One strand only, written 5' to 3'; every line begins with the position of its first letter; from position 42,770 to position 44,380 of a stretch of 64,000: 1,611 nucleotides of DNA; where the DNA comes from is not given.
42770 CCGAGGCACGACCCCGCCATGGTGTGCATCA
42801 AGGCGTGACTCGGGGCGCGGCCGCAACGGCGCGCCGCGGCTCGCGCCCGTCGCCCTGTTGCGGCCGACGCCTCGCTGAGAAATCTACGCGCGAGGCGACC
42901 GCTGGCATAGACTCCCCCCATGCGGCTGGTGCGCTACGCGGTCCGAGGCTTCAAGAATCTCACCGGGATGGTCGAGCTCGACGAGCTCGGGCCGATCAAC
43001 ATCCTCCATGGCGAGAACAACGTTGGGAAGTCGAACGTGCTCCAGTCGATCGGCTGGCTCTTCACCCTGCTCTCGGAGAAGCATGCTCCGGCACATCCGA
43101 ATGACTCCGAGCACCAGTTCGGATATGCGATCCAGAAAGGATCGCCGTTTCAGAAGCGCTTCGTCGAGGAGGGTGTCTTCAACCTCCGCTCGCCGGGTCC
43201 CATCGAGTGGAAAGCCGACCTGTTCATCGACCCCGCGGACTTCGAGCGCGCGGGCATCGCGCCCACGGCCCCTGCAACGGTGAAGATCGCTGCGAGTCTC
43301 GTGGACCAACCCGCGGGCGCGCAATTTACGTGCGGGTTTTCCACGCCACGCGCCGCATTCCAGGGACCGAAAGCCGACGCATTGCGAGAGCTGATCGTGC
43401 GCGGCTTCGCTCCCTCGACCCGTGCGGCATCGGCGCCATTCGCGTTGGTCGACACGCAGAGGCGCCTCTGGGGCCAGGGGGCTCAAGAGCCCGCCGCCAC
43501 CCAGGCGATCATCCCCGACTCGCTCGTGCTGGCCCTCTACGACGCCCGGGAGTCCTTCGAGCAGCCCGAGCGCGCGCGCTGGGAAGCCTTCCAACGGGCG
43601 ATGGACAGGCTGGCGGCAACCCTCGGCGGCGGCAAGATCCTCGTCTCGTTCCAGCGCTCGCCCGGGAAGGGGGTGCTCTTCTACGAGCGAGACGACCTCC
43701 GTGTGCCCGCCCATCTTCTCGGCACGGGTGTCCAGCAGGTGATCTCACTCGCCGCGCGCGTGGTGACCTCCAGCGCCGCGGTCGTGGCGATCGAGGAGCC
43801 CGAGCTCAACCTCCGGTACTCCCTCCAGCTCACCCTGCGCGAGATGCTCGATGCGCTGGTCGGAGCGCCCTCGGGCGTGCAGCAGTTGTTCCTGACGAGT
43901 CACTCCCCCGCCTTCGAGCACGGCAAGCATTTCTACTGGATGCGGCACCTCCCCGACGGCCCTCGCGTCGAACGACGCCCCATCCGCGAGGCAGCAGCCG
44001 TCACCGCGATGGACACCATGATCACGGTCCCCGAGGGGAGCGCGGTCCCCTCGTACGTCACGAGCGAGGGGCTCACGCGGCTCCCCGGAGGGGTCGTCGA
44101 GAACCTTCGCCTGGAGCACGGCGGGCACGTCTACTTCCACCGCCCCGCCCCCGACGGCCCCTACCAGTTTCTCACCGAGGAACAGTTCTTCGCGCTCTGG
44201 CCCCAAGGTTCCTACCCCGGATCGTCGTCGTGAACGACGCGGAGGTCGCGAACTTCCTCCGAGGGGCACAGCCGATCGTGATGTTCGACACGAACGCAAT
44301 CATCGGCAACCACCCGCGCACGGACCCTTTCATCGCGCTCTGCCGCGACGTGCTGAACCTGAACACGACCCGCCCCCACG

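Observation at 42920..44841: Two-gene ABC/AAA_21-type ATPase + small PIN-like/Cys-rich protein next to the R-M operon; candidate abortive-infection/defence pair of unclear family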

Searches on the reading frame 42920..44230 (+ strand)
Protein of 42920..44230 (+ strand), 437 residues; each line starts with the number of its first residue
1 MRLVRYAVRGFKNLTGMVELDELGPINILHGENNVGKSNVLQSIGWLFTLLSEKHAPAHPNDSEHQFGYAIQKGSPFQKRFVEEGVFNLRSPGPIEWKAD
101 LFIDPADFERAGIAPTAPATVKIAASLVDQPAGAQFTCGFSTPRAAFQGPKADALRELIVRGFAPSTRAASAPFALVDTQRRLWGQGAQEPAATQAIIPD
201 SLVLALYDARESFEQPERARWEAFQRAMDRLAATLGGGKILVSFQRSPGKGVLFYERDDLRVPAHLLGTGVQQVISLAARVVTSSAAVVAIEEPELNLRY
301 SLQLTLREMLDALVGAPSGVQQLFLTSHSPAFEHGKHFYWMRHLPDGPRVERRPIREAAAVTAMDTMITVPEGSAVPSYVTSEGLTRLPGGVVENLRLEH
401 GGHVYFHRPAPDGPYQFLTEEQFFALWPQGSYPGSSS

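Call 6: search_protein_families(library=pfam, proteins=[window:42920-44230:+], max_evalue=1)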
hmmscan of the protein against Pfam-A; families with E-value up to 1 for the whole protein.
window:42920-44230:+ (437 aa): 4 families
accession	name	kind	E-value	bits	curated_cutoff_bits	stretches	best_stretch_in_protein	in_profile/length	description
PF13175.12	AAA_15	-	6e-16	59.5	32.1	2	247-331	291-372/374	AAA ATPase domain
PF13304.12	AAA_21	-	2.6e-13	51.2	27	2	250-331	221-301/304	AAA domain, putative AbiEii toxin, Type IV TA system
PF02463.25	SMC_N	-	0.0002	21.3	40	1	5-54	4-54/220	RecF/RecN/SMC N terminal domain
PF13476.12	AAA_23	-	0.0051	17.9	27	1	8-52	7-47/201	AAA domain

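Call 7: search_protein_families(library=padloc, proteins=[window:42920-44230:+], max_evalue=1)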
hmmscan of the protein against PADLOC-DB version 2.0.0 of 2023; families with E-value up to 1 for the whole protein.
window:42920-44230:+ (437 aa): 89 families (the best 25 are shown)
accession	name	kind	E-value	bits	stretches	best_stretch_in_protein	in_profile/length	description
PDLC02979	AriA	-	8e-18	63.4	2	249-332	290-372/373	-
PDLC02980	AriA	-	1.9e-16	58.9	2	227-331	220-301/304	-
PDLC02336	AbiLi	-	6.5e-13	46.9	2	7-46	6-44/340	AbiLi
PDLC04608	PDC-M38A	-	1e-09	36.6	2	9-48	14-49/367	-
PDLC00077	GajA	-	2.9e-09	34.1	2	287-329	335-376/616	AAA ATPase domain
PDLC00069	GajA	-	4.5e-09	33.3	2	11-54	11-53/687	AAA ATPase domain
PDLC03878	NsnB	-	4.8e-09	34.4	2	22-52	19-49/345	-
PDLC04177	HEC-01A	-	1.3e-08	32.3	2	252-330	262-337/393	-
PDLC04610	PDC-M38A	-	1.4e-08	32.3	2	4-44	7-46/362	-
PDLC02358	Old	-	2e-08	31.5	2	22-51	21-50/578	Old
PDLC00102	GajA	-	2.1e-08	31.1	2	261-329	261-327/532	AAA ATPase domain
PDLC04607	PDC-M38A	-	2.3e-08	30.9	2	8-46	389-426/715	-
PDLC00096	GajA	-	2.9e-08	30.9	2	2-59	2-59/630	AAA ATPase domain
PDLC00071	GajA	-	4e-08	30.5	2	1-52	1-51/588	AAA ATPase domain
PDLC00098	GajA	-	5.3e-08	30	2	262-329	263-328/534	AAA ATPase domain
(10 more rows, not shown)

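Call 8: search_protein_families(library=ncbifam, proteins=[window:42920-44230:+], max_evalue=1)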
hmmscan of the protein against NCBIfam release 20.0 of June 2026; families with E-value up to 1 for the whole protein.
window:42920-44230:+ (437 aa): 5 families
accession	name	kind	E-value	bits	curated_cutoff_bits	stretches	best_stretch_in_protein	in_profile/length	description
NF038234.1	retron_eff_Eco8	equivalog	3.9e-06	25.8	250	1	18-65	17-64/679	retron Eco8 family effector endonuclease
TIGR00611.2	recf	equivalog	0.00028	20.2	172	1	7-54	5-51/339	DNA replication/repair protein RecF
NF053563.1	Rkd4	equivalog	0.029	12.5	860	1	2-46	2-45/747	arcadin-4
NF047739.1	antiphage_MADS3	equivalog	0.043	13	420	0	21-55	18-53/427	methylation-associated defense system AAA family ATPase MAD3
NF041760.1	PtuA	equivalog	0.16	10.8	500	1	8-53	60-101/524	retron Ec78 anti-phage system effector ATPase PtuA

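Call 21: find_homologous_proteins(query=window:42920-44230:+, max_evalue=1e-10)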
Query window:42920-44230:+ (437 aa): 150 proteins with E <= 1e-10 among 8000 candidates; the best 120 are listed.
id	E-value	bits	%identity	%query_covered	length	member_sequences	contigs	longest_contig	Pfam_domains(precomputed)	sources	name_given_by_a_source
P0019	7.3e-293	989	100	100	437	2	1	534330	PF13175.13,PF13304.13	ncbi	ncbi:MAG: AAA family ATPase [Polyangiales bacterium]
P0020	5.3e-135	469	54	98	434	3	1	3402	PF13175.13,PF13304.13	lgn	-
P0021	6.1e-135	469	54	98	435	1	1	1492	PF13175.13,PF02463.26,PF13304.13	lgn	-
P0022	8.8e-134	465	53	98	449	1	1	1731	PF13175.13,PF02463.26,PF13304.13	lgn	-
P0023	2.5e-130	453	51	100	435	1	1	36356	PF13175.13,PF13304.13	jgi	-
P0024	1.6e-77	279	39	97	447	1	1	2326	PF13175.13,PF02463.26,PF13304.13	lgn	-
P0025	2.0e-76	276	40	97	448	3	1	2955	PF13175.13,PF13476.13,PF02463.26,PF13304.13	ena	-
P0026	2.5e-76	275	41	97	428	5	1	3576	PF13175.13,PF02463.26,PF13304.13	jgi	jgi:predicted ATPase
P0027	1.4e-75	273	39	98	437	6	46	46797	PF13175.13,PF02463.26,PF13304.13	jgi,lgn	jgi:hypothetical protein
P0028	1.7e-75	273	39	98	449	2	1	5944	PF13175.13,PF02463.26,PF13304.13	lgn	-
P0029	4.4e-75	271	38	98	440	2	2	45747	PF13175.13,PF02463.26,PF13304.13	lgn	-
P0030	9.1e-75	270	38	98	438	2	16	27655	PF13175.13,PF02463.26,PF13304.13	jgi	jgi:AAA15 family ATPase/GTPase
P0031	3.3e-74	268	39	92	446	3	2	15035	PF13175.13,PF02463.26,PF13304.13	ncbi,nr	ncbi:MAG: AAA family ATPase [Deltaproteobacteria bacterium]|nr:AAA family ATPase [Myxococcales bacte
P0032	3.3e-74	268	38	98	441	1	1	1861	PF13175.13,PF02463.26,PF13304.13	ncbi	-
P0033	4.5e-74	268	38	97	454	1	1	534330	PF13175.13,PF02463.26,PF13304.13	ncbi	ncbi:MAG: AAA family ATPase [Polyangiales bacterium]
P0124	7.1e-56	208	37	95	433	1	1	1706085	PF13175.13,PF13304.13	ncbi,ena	-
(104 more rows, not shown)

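Call 41: predict_structure(alignment_id=A2)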
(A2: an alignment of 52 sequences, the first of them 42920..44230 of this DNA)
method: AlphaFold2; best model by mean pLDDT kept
length: 437 residues; sequences in the alignment: 52
mean_pLDDT: 86.3   pTM: 0.83
mean pLDDT of the five models: 86.3, 86.1, 86.0, 84.8, 84.7
residues with pLDDT >= 90: 269; 70-90: 105; 50-70: 55; < 50: 8
segments of 3 or more residues with pLDDT < 50: 365-370
pLDDT, mean of each block of 10 residues (from residue 1): 96 96 97 95 96 75 78 92 88 93 90 82 95 93 78 89 69 93 75 76 95 92 96 96 95 97 97 97 94 95 96 88 95 94 94 88 54 56 63 77 78 78 71 50
secondary structure, 60 per line:
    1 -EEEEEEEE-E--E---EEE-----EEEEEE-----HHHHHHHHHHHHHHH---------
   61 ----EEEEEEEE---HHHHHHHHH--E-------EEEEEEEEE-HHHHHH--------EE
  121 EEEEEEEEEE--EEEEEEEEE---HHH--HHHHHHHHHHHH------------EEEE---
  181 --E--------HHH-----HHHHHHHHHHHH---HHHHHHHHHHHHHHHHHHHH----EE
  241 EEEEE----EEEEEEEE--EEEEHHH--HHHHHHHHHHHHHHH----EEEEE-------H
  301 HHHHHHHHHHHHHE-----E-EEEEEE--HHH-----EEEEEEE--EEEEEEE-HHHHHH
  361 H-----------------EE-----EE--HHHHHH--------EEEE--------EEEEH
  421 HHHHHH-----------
elements in order: E2-9 E18-20 E26-31 H37-51 E65-72 H76-84 E95-103 H105-110 E119-130 E133-141 H150-161 E174-177 H200-211 H215-234 E239-245 E250-257 E260-263 H269-283 E288-292 H300-313 E322-327 E338-344 E347-353 H355-361 H390-395 E404-407 E416-419 H420-426

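Call 50: fold_search(model_id=the predicted structure, library=pdb)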
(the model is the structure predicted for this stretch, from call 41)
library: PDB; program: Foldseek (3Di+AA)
matches with E <= 10: 1512; with E <= 0.001: 417
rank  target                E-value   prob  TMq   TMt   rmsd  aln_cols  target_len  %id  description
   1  9nnb_D                3.9e-13  1.00  0.47  0.42   9.3       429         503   13  Cryo-EM structure of the Retron Ec78 complex, PtuA:PtuB:RT (4:2:1) (released 2025-10-08)
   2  8rok_A                6.2e-13  1.00  0.48  0.55  10.1       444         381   13  Human cohesin SMC3-HD(EQ)/RAD21-N complex - ATP-Mg-bound conformation - Form 1 (released 2024-09-11)
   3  8rok_C                8.4e-13  1.00  0.48  0.53  10.5       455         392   12  Human cohesin SMC3-HD(EQ)/RAD21-N complex - ATP-Mg-bound conformation - Form 1 (released 2024-09-11)
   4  8ee4_D                1.1e-12  1.00  0.46  0.50   9.3       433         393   15  Structure of PtuA (released 2024-01-03)
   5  8p0a_B                1.6e-12  1.00  0.49  0.66   6.9       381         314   14  Human Cohesin ATPase module (released 2024-09-11)
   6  4ncj_A                2.0e-12  1.00  0.48  0.64   6.4       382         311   14  Crystal Structure of Pyrococcus furiosis Rad50 R805E mutation with ADP Beryllium Flouride (released 2014-03-05)
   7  9kjy_E                2.7e-12  1.00  0.44  0.39  12.1       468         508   13  Cryo-EM structure of the Retron-Eco7 complex (state 2) (released 2025-11-12)
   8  9n69_B                2.7e-12  1.00  0.43  0.38  11.2       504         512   11  Structure of the retron IA complex with HNH nuclease in the "down" orientation (released 2025-04-23)
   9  9l7p_C                3.2e-12  1.00  0.45  0.49   8.2       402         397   14  Cryo-EM structure of retron Ec78 system complex (released 2025-12-10)
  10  9n6b_B                3.6e-12  1.00  0.42  0.37  11.1       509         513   12  Structure of the retron IA complex with HNH nuclease in the "up" orientation (released 2025-04-23)
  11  9n69_C                5.1e-12  1.00  0.42  0.41  11.3       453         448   13  Structure of the retron IA complex with HNH nuclease in the "down" orientation (released 2025-04-23)
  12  9n6b_C                5.1e-12  1.00  0.40  0.40  11.4       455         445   13  Structure of the retron IA complex with HNH nuclease in the "up" orientation (released 2025-04-23)
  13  5h68_A                5.4e-12  1.00  0.49  0.62   6.2       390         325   15  Crystal structure of an engaged dimer of the Geobacillus stearothermophilus SMC head domain (released 2017-03-15)
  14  9n6c_B                5.4e-12  1.00  0.44  0.45   9.9       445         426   11  Structure of the Retron IA Complex without the HNH Nuclease (released 2025-04-23)
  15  9n69_D                6.4e-12  1.00  0.44  0.45  10.5       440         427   12  Structure of the retron IA complex with HNH nuclease in the "down" orientation (released 2025-04-23)
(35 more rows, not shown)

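Call 69: find_encoding_contigs(protein=P0033, flank=6000, max_places=2)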
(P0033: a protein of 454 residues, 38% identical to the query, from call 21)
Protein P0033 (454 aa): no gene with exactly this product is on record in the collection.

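Call 70: find_encoding_contigs(protein=P0124, flank=6000, max_places=2)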
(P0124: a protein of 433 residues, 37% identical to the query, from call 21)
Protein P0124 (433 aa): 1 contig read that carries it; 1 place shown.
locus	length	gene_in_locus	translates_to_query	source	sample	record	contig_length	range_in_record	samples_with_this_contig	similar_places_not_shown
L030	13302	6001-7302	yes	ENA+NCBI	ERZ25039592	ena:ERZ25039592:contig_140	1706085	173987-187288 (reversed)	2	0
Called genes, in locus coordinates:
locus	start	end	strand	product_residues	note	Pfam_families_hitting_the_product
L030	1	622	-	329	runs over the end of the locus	-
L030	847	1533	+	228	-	-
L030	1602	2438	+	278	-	PF00487:FA_desaturase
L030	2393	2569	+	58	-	PF00487:FA_desaturase (weak)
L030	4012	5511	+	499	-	PF07733:DNA_pol3_alpha, PF17657:DNA_pol3_finger, PF14579:HHH_6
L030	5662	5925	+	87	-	PF01336:tRNA_anti-codon (weak)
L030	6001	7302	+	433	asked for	PF13175:AAA_15 (weak), PF13304:AAA_21 (weak), PF13175:AAA_15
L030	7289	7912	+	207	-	PF01850:PIN (faint)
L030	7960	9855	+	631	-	PF09937:DUF2169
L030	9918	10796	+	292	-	-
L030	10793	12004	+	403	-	PF02554:CstA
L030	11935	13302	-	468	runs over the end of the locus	PF00481:PP2C, PF13672:PP2C_2, PF00027:cNMP_binding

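Call 81: search_protein_families(library=phrogs, proteins=[window:42920-44230:+], max_evalue=0.1)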
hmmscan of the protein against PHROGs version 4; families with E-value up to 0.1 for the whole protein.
window:42920-44230:+ (437 aa): 10 families
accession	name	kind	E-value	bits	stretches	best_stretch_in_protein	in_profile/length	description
phrog_4747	-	unknown function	5.6e-15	56.4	2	1-57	1-55/610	-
phrog_7507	-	unknown function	2.8e-07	31.2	1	249-331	368-448/483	-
phrog_8323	-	unknown function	2.9e-07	30.4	1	8-53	59-100/623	-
phrog_9802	-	unknown function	0.00083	19.5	0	25-47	26-49/438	-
phrog_5836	-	unknown function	0.023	13.6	1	27-86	51-114/1071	-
phrog_3940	-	unknown function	0.024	14.5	1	8-54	13-55/537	-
phrog_1499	-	unknown function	0.029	14.7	1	25-54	26-55/427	-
phrog_21420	-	unknown function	0.03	13.8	0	8-47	7-45/654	-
phrog_1637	-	unknown function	0.085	12.2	0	26-48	29-51/661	-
phrog_14430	-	unknown function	0.098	12.8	0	249-330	298-379/444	-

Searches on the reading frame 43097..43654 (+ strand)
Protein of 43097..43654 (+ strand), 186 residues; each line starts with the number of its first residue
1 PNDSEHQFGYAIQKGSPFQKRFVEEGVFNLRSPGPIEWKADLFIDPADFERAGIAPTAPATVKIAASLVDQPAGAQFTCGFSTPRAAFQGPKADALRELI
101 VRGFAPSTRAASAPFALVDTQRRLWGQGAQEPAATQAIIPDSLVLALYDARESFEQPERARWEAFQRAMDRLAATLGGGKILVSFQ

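Call 89: search_protein_families(library=padloc, proteins=[window:43097-43654:+], max_evalue=0.01)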
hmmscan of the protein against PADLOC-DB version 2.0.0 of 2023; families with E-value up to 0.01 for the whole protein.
window:43097-43654:+ (186 aa): 0 families
